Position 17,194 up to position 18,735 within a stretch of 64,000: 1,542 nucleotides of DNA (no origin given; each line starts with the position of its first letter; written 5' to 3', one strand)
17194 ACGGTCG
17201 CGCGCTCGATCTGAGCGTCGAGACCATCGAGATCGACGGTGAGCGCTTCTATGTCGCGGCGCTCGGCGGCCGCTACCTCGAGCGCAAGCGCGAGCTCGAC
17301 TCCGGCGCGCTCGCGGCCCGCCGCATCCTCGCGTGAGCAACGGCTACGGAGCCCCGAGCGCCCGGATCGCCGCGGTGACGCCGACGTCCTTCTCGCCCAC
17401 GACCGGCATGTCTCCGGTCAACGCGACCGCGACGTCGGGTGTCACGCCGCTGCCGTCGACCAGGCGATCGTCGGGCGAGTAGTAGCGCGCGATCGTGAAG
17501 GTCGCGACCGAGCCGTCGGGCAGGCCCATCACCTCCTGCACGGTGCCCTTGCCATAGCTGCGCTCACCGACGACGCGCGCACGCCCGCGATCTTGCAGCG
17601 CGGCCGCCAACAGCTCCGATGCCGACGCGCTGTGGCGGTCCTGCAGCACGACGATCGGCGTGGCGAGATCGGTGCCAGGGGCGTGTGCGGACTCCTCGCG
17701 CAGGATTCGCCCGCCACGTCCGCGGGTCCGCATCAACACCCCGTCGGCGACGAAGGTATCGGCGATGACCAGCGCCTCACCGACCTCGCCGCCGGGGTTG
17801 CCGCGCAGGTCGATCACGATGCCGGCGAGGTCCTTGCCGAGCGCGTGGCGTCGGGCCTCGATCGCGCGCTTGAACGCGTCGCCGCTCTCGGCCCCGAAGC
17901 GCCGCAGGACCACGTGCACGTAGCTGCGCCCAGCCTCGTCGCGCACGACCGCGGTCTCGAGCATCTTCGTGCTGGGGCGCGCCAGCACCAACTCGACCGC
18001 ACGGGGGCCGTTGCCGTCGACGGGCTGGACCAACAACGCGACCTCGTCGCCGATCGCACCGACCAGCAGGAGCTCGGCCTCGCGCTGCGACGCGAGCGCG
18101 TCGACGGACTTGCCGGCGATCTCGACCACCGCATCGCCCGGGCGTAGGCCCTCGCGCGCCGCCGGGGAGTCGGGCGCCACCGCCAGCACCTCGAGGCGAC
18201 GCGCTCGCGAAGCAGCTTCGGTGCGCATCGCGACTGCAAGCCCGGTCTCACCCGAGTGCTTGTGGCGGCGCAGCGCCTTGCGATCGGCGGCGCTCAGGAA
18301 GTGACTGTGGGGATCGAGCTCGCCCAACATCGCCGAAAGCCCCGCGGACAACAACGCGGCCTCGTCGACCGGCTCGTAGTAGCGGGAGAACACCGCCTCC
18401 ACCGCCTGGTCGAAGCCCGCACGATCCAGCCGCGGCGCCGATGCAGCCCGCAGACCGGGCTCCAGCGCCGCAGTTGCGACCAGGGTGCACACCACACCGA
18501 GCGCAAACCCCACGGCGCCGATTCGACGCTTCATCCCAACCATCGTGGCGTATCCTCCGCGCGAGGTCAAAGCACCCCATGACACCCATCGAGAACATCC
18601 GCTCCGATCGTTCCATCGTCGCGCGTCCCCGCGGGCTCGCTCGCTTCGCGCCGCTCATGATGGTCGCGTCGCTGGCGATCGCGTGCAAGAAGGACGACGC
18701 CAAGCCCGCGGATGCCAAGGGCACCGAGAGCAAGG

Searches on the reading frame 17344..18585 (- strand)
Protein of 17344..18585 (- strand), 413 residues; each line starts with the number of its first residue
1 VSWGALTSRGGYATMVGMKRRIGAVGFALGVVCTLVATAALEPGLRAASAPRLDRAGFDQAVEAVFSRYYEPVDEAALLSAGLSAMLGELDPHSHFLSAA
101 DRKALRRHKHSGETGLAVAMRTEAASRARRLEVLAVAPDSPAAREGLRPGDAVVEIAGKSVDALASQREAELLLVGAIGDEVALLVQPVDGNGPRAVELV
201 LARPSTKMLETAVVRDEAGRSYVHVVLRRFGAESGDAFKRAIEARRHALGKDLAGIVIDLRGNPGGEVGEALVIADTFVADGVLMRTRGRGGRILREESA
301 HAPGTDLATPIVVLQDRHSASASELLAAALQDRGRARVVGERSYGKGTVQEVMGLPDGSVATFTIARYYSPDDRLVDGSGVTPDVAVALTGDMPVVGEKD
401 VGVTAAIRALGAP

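Call 66: search_protein_families(library=pfam, proteins=[window:17344-18585:-], max_evalue=0.001)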
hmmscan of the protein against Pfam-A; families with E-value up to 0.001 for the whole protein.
window:17344-18585:- (413 aa): 4 families
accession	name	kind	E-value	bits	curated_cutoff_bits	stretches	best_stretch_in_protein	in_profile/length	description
PF03572.23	Peptidase_S41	-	1.1e-42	145.8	24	1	225-387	5-165/165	Peptidase family S41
PF17820.7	PDZ_6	-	5.8e-08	32.8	27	1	133-186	2-52/54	PDZ domain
PF13180.12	PDZ_2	-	8.5e-06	26.4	27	1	125-186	12-67/80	PDZ domain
PF00595.29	PDZ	-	8.6e-06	26.5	23.2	1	110-187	8-81/81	PDZ domain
